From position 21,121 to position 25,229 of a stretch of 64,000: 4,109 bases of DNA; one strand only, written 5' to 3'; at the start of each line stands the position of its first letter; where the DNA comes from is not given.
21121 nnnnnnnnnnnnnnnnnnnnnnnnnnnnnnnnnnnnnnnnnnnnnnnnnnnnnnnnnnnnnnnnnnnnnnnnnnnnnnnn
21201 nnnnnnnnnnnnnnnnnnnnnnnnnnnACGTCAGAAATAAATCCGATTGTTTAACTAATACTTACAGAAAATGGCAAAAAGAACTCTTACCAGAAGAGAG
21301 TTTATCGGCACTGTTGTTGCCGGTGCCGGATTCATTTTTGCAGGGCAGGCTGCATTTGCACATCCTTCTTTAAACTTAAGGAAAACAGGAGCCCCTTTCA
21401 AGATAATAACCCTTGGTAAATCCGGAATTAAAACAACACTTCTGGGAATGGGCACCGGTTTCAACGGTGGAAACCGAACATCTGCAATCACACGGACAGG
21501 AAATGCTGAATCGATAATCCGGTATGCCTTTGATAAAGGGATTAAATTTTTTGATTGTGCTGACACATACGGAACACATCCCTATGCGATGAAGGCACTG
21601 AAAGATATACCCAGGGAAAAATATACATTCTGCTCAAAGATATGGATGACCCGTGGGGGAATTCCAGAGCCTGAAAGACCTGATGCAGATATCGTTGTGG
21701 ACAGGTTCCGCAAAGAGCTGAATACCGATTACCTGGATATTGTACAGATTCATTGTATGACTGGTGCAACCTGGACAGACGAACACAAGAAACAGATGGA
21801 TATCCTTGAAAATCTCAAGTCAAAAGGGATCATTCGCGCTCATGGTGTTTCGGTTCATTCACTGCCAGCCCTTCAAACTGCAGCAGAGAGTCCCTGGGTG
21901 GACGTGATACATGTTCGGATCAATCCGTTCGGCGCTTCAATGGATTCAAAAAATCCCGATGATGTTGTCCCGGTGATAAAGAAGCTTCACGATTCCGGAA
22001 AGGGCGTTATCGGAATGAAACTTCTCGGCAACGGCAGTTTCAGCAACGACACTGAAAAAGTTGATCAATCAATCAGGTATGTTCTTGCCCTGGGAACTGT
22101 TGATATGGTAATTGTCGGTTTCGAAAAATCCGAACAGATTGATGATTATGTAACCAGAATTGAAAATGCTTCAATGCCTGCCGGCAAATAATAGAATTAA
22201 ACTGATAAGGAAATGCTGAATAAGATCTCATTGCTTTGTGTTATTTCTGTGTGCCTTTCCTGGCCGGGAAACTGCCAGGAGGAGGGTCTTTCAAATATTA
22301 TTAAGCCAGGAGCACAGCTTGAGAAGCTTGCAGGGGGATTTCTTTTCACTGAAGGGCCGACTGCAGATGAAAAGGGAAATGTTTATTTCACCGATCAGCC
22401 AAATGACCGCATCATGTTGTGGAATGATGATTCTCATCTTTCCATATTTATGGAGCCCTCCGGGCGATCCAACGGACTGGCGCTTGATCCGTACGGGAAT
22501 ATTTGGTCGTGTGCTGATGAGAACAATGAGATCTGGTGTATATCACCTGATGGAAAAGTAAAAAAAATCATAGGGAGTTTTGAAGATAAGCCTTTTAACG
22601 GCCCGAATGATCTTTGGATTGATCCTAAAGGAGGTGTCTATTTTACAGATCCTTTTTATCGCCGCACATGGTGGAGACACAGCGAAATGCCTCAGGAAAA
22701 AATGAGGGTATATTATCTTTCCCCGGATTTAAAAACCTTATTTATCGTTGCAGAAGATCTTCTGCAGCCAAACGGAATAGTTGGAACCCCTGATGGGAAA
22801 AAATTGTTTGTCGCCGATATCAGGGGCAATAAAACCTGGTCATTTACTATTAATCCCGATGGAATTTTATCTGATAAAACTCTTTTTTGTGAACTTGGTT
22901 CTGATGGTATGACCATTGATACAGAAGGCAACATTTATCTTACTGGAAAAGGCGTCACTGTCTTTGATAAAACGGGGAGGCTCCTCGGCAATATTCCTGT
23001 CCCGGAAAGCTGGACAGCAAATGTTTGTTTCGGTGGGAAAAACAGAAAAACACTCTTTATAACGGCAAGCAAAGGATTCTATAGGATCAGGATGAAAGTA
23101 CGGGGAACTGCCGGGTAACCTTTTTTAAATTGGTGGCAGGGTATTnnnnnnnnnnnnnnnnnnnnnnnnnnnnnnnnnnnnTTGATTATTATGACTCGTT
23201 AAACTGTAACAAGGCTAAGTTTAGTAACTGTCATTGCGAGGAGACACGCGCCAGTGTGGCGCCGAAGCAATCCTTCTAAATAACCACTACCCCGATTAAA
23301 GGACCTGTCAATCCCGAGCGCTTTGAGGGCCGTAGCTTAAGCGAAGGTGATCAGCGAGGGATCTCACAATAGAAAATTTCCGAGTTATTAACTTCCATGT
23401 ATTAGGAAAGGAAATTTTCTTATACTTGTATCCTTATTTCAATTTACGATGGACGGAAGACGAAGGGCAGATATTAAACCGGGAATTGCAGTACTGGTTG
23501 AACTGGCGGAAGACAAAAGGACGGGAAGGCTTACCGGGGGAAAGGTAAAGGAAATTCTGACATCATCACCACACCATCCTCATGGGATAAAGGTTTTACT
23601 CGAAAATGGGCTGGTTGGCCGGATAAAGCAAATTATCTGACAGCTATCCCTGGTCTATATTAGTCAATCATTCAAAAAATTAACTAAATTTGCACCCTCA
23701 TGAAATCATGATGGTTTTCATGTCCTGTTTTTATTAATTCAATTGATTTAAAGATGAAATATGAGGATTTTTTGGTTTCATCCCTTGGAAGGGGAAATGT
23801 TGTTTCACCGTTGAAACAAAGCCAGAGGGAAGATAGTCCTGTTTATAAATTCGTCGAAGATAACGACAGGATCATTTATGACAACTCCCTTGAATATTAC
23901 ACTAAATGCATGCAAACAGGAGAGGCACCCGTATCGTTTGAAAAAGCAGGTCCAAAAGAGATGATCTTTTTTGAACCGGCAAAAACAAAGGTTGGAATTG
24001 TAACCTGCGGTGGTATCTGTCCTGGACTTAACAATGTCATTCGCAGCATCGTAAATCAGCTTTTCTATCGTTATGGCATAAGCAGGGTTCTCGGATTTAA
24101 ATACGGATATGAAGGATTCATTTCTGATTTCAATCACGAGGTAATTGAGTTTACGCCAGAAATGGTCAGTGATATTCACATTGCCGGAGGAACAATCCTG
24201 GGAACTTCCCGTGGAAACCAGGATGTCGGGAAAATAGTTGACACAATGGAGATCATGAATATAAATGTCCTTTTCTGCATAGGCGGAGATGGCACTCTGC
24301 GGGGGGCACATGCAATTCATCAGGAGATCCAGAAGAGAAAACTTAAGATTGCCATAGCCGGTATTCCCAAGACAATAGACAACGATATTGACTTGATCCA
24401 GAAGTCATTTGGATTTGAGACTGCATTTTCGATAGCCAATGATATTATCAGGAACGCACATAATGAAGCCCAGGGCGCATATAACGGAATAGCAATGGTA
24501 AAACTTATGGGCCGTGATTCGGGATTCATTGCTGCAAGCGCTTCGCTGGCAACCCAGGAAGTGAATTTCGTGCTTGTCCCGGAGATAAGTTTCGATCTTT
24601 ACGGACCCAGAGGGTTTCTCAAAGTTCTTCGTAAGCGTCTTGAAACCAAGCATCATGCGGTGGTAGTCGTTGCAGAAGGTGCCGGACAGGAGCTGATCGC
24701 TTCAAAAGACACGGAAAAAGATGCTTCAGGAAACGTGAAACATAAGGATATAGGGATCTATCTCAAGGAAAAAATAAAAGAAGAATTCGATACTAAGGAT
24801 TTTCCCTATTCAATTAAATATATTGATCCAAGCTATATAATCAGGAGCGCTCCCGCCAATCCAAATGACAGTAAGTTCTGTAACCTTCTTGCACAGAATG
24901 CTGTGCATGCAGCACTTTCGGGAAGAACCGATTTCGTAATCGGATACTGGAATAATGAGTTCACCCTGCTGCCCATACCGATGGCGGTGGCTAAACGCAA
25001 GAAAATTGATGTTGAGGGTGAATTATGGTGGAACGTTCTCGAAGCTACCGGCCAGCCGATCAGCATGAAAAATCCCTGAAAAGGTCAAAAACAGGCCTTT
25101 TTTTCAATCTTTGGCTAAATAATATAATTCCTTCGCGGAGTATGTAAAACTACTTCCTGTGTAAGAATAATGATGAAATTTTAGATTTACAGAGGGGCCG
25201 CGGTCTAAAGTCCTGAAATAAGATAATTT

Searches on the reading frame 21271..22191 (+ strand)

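Call 11: search_protein_families(library=ncbifam, proteins=[window:21271-22191:+])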
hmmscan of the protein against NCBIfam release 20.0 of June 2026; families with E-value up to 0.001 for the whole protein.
window:21271-22191:+ (306 aa): 6 families
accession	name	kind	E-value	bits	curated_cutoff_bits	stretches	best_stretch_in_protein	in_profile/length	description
NF049922.1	MethglyxlRedYdjG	equivalog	1.1e-08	34.5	550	1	44-215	2-190/326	NADH-dependent methylglyoxal reductase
NF007695.0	PRK10376.1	subfamily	9e-07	28.3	280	1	77-198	40-169/290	oxidoreductase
TIGR01293.1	Kv_beta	subfamily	6.7e-06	25.4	365.4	1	47-165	5-126/319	voltage-dependent potassium channel subunit beta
NF007388.0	PRK09912.1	subfamily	0.00012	21.1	448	0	48-105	18-71/346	L-glyceraldehyde 3-phosphate reductase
NF008377.0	PRK11172.1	equivalog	0.00013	21.3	327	1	82-206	21-141/267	2,5-didehydrogluconate reductase DkgB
NF008598.0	PRK11565.1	equivalog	0.00026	20.2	425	0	78-205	29-149/275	2,5-didehydrogluconate reductase DkgA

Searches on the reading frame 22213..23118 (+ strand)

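Call 11: search_protein_families(library=ncbifam, proteins=[window:22213-23118:+])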
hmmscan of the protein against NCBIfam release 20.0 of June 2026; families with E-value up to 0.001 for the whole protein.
window:22213-23118:+ (301 aa): 2 families
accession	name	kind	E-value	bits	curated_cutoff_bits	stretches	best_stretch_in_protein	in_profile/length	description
NF035926.1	scyF_NHL_VPEP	equivalog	4.4e-07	29.4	350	0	93-259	111-281/376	scytonemin biosynthesis PEP-CTERM protein ScyF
NF033206.1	ScyE_fam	subfamily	0.00043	19.9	80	0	37-146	246-319/333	ScyD/ScyE family protein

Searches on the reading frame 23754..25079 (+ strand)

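Call 11: search_protein_families(library=ncbifam, proteins=[window:23754-25079:+])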
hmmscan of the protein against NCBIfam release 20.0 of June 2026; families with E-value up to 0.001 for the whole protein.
window:23754-25079:+ (441 aa): 11 families
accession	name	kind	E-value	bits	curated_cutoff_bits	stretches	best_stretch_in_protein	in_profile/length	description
NF005301.0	PRK06830.1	equivalog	1.6e-201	669.6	400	1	3-440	8-444/445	ATP-dependent 6-phosphofructokinase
TIGR02483.1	PFK_mixed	subfamily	3.7e-57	193.8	430.55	1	79-409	1-322/325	phosphofructokinase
NF002872.1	PRK03202.1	subfamily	1.2e-56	192.1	253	1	79-421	2-313/323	ATP-dependent 6-phosphofructokinase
NF010674.0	PRK14071.1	equivalog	1.6e-46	158.9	544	1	77-424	4-347/360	ATP-dependent 6-phosphofructokinase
NF041103.1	PFKA_PPi_Ttgales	equivalog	4.9e-45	154.3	550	1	80-409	1-344/407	diphosphate--fructose-6-phosphate 1-phosphotransferase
TIGR02482.1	PFKA_ATP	equivalog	8.4e-39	133.4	371.35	1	79-314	1-229/301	6-phosphofructokinase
NF010675.0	PRK14072.1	subfamily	1.9e-38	132.3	273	1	78-399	4-336/416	diphosphate--fructose-6-phosphate 1-phosphotransferase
NF005121.0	PRK06555.1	equivalog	6.4e-33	114.1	395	2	77-266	3-209/404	pyrophosphate--fructose-6-phosphate 1-phosphotransferase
TIGR02477.1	PFKA_PPi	equivalog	2.4e-29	102.2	587.95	1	74-277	64-270/539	diphosphate--fructose-6-phosphate 1-phosphotransferase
TIGR02478.1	6PF1K_euk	equivalog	1.2e-27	96.5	708.4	1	74-314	386-625/744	6-phosphofructokinase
NF005482.0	PRK07085.1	subfamily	1.5e-27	96.4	446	1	76-277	72-276/558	diphosphate--fructose-6-phosphate 1-phosphotransferase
